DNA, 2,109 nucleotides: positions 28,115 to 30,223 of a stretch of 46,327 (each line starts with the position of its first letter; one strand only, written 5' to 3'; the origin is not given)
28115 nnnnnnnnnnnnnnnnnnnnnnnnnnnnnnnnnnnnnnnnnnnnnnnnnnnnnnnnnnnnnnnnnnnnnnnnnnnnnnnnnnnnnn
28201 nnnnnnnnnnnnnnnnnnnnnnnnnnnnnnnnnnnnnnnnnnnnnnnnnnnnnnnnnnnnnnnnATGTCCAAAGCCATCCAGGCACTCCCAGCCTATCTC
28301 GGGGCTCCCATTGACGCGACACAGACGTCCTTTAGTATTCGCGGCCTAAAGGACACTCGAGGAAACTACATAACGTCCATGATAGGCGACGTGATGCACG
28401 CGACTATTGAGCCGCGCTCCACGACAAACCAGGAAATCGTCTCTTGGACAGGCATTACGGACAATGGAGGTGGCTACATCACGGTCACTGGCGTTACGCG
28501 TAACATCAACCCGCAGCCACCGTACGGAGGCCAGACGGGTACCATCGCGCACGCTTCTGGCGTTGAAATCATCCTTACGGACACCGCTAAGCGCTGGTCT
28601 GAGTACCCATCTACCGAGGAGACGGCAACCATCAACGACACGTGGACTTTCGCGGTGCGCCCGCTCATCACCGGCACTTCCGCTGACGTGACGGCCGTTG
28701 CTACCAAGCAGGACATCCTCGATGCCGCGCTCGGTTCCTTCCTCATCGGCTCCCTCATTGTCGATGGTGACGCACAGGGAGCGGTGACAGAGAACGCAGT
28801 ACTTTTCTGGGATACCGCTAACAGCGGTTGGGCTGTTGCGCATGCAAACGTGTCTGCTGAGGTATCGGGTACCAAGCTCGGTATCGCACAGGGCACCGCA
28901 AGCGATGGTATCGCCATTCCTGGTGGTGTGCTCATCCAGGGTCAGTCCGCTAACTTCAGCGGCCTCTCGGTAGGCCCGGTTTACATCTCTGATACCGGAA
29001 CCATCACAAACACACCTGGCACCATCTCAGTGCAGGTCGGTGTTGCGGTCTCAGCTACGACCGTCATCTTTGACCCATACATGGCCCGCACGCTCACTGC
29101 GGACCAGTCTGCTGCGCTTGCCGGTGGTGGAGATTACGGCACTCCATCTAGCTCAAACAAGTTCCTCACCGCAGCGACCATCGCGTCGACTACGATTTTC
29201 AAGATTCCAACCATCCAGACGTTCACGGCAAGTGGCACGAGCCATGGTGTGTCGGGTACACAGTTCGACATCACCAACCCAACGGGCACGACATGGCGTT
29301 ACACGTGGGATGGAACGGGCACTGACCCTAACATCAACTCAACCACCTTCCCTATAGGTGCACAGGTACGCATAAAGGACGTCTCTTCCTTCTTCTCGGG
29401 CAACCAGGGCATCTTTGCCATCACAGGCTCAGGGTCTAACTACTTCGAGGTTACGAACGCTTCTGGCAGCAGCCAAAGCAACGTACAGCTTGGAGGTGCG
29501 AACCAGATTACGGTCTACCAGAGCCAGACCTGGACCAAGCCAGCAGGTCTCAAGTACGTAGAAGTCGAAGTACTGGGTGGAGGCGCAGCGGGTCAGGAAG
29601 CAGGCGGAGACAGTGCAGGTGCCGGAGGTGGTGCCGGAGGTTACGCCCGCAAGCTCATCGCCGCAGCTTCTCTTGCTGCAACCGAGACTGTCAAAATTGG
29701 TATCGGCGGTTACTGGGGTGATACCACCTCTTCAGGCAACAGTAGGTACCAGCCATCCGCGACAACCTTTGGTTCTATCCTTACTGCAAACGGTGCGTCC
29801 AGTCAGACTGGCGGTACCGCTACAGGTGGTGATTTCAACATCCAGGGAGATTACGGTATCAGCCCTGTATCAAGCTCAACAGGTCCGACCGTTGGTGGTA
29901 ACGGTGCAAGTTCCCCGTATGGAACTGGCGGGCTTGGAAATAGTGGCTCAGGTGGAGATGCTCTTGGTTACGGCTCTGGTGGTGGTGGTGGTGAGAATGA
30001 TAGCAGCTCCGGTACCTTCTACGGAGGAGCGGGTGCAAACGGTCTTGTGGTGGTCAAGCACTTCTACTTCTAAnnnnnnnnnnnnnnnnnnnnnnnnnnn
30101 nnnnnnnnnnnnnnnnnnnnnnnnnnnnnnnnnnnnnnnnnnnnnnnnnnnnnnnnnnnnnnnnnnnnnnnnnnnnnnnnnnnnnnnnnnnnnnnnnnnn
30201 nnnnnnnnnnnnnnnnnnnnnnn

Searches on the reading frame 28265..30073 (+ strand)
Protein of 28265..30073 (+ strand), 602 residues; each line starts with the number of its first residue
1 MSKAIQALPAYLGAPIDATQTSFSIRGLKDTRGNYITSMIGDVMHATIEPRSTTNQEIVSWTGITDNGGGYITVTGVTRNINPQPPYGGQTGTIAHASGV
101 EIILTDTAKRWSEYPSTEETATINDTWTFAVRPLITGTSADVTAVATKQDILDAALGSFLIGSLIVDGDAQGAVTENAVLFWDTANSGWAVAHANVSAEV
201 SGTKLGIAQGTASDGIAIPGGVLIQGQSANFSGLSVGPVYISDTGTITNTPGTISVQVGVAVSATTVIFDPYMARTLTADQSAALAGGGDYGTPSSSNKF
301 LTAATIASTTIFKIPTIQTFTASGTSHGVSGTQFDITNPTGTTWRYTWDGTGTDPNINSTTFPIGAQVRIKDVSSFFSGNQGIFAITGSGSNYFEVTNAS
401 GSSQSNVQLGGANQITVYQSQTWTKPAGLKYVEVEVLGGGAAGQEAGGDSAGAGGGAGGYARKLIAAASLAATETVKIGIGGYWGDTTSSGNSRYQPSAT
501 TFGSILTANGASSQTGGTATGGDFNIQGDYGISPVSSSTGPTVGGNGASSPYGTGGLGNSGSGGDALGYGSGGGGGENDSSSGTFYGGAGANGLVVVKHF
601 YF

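Call 10: search_protein_families(library=phrogs, proteins=[window:28265-30073:+])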
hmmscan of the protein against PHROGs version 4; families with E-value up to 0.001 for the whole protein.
window:28265-30073:+ (602 aa): 3 families
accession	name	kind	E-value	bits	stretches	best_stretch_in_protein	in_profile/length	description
phrog_863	-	tail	2.3e-17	64.2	1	227-601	295-605/690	tail fiber assembly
phrog_21412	-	tail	4e-06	25.8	1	386-600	1233-1451/1452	tail fiber protein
phrog_4205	-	unknown function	4.4e-06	28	1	393-482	25-111/287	-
